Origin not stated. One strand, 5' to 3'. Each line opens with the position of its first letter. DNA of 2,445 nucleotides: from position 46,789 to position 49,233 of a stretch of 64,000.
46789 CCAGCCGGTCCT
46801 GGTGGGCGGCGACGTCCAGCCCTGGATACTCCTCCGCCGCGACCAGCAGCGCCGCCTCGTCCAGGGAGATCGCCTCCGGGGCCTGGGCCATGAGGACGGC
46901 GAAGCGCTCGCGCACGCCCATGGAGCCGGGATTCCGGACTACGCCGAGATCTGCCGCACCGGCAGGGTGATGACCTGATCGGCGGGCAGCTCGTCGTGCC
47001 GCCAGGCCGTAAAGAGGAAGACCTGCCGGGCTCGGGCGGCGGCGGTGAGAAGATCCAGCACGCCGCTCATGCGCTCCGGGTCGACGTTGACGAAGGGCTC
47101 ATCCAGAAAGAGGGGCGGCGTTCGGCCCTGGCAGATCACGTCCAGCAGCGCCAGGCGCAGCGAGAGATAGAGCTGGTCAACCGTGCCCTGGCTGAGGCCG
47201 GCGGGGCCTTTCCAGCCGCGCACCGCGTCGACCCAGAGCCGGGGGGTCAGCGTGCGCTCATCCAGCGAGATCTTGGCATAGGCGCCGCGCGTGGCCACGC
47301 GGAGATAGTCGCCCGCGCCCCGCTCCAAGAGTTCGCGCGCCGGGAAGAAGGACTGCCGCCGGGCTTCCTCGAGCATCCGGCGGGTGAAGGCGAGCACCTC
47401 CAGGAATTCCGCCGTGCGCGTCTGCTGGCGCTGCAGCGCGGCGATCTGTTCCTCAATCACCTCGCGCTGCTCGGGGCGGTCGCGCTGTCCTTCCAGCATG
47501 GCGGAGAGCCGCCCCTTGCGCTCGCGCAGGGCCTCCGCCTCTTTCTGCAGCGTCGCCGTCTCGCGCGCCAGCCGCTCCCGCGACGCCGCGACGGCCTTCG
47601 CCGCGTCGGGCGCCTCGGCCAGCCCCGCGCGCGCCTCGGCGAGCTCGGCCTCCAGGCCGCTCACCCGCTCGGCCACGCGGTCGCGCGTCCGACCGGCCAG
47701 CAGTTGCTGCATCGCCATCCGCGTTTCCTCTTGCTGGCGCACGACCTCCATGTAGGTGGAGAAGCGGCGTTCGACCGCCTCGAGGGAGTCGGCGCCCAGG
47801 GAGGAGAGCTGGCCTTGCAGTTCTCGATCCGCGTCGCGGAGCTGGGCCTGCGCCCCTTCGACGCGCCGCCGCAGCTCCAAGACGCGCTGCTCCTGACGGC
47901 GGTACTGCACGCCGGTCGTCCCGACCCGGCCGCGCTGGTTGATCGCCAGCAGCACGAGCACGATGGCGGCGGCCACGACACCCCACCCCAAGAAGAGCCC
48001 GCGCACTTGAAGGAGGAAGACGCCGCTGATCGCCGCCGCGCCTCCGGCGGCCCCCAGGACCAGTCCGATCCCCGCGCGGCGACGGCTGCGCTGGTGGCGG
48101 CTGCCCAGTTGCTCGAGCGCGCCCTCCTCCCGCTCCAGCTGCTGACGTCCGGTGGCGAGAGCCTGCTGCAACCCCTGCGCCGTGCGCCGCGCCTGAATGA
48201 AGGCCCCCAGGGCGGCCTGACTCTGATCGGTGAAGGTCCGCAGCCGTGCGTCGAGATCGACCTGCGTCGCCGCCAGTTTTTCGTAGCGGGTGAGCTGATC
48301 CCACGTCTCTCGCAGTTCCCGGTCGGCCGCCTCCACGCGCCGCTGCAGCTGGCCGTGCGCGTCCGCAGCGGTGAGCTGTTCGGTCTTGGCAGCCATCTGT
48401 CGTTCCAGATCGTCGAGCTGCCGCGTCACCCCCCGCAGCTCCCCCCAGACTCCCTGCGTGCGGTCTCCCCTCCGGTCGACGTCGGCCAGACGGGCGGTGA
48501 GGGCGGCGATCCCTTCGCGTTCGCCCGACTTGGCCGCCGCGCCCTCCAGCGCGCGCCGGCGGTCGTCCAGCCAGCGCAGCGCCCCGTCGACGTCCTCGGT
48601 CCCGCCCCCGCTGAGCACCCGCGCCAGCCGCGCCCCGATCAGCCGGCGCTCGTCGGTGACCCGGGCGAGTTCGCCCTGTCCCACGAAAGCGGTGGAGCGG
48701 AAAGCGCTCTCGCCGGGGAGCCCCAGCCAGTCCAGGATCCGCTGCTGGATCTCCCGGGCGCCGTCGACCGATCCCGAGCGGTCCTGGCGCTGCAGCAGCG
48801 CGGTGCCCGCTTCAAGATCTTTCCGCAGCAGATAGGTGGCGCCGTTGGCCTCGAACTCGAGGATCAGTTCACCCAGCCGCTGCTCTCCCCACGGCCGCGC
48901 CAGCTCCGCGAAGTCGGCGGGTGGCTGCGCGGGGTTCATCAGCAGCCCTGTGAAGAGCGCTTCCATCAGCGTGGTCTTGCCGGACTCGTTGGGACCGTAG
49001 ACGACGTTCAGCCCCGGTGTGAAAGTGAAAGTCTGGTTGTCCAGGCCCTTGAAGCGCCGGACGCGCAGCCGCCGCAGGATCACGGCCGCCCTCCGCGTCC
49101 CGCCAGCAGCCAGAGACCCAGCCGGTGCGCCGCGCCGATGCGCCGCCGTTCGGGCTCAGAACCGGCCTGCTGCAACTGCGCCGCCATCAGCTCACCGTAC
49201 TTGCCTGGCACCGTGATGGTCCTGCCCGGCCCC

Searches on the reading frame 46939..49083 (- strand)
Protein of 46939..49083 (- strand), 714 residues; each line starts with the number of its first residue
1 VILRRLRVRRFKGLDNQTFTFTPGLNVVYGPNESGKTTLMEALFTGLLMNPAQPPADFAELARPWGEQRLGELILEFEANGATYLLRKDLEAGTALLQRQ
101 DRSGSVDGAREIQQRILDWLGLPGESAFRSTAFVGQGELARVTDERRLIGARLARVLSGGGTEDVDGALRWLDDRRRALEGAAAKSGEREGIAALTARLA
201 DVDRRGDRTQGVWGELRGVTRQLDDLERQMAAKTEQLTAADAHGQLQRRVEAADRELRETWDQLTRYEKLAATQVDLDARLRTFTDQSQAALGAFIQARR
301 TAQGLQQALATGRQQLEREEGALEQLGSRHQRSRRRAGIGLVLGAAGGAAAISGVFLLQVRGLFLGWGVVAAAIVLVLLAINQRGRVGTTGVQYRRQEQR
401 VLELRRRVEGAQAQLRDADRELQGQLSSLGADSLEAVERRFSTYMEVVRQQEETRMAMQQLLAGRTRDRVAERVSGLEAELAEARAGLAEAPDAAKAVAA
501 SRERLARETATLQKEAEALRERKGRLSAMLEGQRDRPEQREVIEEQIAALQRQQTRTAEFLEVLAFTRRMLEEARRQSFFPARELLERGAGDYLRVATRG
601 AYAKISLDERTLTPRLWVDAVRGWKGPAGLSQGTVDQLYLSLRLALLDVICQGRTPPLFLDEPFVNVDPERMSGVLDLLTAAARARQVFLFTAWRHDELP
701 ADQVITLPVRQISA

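Call 71: search_protein_families(library=pfam, proteins=[window:46939-49083:-], max_evalue=0.0001)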
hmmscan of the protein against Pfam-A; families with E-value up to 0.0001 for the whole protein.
window:46939-49083:- (714 aa): 5 families
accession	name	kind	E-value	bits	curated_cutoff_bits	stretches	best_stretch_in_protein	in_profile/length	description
PF13476.12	AAA_23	-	2.3e-13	51.7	27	1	5-95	1-84/201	AAA domain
PF02463.25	SMC_N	-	2.7e-09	37.2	40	1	3-44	2-46/220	RecF/RecN/SMC N terminal domain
PF13304.12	AAA_21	-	3.7e-08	34.2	27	0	25-43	1-19/304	AAA domain, putative AbiEii toxin, Type IV TA system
PF13514.12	AAA_27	-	2.2e-07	31.1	22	1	1-47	1-50/206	AAA domain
PF13175.12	AAA_15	-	3.1e-06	27.5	32.1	1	1-43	1-43/374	AAA ATPase domain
